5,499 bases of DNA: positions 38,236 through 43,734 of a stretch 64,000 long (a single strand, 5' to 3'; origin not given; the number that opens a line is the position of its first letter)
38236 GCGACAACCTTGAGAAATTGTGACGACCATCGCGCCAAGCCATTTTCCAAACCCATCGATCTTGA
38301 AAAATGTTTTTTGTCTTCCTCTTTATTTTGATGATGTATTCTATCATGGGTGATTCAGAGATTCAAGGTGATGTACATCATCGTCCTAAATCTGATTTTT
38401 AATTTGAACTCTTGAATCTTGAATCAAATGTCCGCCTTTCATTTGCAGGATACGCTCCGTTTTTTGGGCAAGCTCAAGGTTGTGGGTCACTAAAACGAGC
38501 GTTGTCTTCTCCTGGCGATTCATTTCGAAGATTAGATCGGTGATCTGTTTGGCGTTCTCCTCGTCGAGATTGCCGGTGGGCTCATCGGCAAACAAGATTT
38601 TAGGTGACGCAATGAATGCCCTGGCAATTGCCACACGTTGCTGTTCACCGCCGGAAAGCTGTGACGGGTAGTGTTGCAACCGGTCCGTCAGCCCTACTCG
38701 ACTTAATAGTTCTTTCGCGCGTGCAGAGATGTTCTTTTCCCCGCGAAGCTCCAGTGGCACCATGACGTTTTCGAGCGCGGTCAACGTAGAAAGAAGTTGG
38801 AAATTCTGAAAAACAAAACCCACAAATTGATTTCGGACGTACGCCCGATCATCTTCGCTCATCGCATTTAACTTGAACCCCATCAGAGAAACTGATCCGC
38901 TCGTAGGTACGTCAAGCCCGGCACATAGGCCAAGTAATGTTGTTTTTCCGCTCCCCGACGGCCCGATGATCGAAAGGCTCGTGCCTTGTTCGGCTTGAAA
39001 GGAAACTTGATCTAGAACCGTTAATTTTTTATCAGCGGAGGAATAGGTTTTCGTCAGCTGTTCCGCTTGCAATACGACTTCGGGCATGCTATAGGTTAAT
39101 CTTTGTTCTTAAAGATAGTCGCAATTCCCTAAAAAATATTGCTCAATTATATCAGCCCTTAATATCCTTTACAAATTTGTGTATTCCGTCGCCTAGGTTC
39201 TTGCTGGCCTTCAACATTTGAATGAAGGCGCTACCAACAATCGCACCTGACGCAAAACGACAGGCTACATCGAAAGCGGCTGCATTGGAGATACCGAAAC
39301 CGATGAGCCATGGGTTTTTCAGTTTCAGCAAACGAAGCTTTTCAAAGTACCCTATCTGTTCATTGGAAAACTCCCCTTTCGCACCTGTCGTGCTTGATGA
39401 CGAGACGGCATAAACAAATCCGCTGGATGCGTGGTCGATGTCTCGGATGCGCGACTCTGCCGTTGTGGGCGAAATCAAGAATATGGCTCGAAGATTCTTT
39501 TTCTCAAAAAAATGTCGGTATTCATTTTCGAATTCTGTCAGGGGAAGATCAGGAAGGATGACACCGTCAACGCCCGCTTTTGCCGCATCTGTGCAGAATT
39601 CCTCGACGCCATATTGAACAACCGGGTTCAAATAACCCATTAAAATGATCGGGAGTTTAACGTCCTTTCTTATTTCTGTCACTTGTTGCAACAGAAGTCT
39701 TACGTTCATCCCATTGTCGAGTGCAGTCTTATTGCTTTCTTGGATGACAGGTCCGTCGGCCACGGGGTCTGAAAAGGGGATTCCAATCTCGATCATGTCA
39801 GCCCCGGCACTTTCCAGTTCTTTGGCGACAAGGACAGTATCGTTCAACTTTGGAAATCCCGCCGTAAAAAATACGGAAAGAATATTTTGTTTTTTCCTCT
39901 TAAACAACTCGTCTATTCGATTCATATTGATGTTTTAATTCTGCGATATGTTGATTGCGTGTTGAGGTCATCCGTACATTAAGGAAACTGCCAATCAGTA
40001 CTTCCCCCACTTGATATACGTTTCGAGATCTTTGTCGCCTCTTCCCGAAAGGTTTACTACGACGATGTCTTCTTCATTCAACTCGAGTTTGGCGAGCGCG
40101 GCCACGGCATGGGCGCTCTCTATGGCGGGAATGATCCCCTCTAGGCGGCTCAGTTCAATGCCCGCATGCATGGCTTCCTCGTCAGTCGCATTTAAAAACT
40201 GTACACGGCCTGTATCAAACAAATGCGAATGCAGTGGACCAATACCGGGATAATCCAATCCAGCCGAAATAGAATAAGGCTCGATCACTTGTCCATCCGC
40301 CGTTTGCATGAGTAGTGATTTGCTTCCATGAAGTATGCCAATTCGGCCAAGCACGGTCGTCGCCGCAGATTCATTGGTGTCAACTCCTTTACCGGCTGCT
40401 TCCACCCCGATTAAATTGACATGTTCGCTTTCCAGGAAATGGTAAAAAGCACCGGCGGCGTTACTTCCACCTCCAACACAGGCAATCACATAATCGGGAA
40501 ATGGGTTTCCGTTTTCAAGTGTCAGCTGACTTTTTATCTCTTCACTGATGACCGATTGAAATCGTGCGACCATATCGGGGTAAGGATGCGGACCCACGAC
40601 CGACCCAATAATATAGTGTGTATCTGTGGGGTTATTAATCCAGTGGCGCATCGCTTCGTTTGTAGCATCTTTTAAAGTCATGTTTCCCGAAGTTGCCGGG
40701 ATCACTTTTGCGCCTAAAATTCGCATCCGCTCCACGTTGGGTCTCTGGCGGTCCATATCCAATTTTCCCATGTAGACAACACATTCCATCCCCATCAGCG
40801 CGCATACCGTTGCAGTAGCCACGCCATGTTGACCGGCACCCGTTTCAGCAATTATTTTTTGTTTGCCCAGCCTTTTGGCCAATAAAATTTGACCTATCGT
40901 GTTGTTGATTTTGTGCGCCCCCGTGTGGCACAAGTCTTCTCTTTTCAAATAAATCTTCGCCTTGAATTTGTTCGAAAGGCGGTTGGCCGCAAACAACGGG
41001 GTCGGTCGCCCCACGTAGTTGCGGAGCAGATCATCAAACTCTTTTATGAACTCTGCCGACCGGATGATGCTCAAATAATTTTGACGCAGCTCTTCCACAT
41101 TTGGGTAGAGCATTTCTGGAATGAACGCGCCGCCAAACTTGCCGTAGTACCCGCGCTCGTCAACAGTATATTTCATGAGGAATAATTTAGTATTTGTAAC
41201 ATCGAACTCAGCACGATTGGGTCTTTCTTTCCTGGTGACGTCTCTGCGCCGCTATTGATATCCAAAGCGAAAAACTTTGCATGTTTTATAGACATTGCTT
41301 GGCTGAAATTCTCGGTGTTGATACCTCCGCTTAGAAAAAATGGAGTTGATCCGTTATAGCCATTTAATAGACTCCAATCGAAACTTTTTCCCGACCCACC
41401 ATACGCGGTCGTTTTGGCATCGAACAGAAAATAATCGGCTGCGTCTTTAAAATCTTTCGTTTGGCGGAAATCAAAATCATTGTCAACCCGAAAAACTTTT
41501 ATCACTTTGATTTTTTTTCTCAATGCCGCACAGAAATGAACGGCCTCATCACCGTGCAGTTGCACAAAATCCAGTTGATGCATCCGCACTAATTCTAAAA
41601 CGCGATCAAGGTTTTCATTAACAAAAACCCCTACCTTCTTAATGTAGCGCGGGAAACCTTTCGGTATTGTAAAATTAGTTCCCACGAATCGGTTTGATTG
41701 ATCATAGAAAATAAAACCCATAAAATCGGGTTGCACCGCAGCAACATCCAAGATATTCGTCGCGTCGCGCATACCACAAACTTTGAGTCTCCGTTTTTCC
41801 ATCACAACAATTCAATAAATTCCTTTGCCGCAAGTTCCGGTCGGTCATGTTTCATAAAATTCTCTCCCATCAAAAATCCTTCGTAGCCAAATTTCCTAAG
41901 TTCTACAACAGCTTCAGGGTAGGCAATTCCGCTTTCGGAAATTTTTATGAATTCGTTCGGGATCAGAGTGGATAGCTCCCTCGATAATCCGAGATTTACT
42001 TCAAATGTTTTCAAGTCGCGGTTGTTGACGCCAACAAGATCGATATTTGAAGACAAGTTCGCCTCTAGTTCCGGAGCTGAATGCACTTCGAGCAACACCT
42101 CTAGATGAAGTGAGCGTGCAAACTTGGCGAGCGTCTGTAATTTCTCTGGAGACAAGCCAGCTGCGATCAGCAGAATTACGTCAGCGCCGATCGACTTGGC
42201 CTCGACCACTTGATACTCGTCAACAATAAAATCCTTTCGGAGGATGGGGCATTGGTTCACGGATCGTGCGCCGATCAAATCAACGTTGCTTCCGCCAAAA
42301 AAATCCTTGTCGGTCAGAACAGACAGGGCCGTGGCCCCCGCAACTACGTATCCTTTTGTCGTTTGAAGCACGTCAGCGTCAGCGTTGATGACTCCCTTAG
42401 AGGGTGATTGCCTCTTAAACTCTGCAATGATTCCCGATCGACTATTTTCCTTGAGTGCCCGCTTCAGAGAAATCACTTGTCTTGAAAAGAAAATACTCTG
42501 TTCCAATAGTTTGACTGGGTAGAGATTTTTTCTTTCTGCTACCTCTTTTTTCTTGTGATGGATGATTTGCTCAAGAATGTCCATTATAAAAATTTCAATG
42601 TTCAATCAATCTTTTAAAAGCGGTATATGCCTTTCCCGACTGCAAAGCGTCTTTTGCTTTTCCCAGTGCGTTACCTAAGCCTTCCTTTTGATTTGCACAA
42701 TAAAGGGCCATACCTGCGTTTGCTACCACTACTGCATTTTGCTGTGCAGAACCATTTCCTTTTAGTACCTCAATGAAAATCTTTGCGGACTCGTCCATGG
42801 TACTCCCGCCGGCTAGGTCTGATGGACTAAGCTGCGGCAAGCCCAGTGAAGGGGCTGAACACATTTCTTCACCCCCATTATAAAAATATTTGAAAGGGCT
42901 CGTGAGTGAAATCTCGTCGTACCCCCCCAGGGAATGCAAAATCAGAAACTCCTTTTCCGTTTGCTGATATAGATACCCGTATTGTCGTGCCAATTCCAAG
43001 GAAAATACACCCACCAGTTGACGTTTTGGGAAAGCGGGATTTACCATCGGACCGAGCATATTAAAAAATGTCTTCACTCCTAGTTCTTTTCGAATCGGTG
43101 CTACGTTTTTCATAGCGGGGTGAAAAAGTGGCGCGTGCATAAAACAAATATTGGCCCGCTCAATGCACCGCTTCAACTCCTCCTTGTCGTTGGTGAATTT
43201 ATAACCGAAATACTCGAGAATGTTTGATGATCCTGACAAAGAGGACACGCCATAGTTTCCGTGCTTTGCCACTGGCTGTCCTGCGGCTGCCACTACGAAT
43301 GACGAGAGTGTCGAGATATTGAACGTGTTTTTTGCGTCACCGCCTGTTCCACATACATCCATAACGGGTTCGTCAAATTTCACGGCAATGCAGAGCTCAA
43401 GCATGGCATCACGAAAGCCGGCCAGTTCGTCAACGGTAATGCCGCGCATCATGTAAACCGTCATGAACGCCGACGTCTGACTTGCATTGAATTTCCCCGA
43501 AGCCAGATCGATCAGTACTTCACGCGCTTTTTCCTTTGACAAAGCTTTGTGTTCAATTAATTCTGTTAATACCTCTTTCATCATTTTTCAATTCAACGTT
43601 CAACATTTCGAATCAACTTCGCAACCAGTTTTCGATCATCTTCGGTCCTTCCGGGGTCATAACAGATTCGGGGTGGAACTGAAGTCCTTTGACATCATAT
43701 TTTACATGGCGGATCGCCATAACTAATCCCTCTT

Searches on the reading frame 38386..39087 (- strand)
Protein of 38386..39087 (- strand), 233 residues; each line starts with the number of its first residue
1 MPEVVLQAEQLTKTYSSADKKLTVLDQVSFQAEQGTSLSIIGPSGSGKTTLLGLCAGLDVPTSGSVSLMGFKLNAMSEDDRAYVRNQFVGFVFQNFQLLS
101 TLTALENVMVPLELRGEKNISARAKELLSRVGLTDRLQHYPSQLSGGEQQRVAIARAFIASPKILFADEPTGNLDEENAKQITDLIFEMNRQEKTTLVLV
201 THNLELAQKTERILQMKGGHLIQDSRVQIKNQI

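Call 8: search_protein_families(library=pfam, proteins=[window:38386-39087:-])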
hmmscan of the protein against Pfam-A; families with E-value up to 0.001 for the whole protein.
window:38386-39087:- (233 aa): 4 families
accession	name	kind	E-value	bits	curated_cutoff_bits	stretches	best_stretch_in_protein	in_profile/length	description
PF00005.33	ABC_tran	-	7.7e-33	114.4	25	1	25-171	1-136/137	ABC transporter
PF02463.25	SMC_N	-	4.1e-06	26.8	40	0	121-217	120-212/220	RecF/RecN/SMC N terminal domain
PF13304.12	AAA_21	-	9e-06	26.4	27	0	140-206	234-302/304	AAA domain, putative AbiEii toxin, Type IV TA system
PF13555.12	AAA_29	-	0.00059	20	27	0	31-52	18-39/61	P-loop containing region of AAA domain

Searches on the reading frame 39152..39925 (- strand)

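Call 8: search_protein_families(library=pfam, proteins=[window:39152-39925:-])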
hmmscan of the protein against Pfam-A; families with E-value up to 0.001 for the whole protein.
window:39152-39925:- (257 aa): 1 family
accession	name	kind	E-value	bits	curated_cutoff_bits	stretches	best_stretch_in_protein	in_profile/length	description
PF00290.26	Trp_syntA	-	6.5e-76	255.1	27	1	9-241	5-236/259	Tryptophan synthase alpha chain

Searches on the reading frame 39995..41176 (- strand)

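Call 8: search_protein_families(library=pfam, proteins=[window:39995-41176:-])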
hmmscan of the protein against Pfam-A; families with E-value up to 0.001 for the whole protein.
window:39995-41176:- (393 aa): 1 family
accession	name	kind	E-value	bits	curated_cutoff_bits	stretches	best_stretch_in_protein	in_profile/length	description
PF00291.31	PALP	-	2.2e-44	152.4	35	1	56-378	5-295/295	Pyridoxal-phosphate dependent enzyme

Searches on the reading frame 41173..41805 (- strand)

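Call 8: search_protein_families(library=pfam, proteins=[window:41173-41805:-])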
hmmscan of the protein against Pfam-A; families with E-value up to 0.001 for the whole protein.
window:41173-41805:- (210 aa): 1 family
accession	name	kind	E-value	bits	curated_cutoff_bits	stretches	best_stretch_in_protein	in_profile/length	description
PF00697.28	PRAI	-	4.6e-41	141.1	22.7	1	8-204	2-192/193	N-(5'phosphoribosyl)anthranilate (PRA) isomerase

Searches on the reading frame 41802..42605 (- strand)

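Call 8: search_protein_families(library=pfam, proteins=[window:41802-42605:-])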
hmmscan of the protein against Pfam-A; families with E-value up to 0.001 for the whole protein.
window:41802-42605:- (267 aa): 1 family
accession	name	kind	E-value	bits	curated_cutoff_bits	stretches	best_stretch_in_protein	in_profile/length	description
PF00218.27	IGPS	-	5.9e-78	262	27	1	11-262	1-253/254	Indole-3-glycerol phosphate synthase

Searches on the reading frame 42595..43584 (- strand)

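Call 8: search_protein_families(library=pfam, proteins=[window:42595-43584:-])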
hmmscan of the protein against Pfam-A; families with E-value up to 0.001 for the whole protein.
window:42595-43584:- (329 aa): 2 families
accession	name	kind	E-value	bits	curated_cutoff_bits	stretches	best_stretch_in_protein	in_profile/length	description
PF00591.27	Glycos_transf_3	-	9e-70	235.6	27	1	72-320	2-253/253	Glycosyl transferase family, a/b domain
PF02885.22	Glycos_trans_3N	-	3.9e-16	59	26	1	3-64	1-62/63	Glycosyl transferase family, helical bundle domain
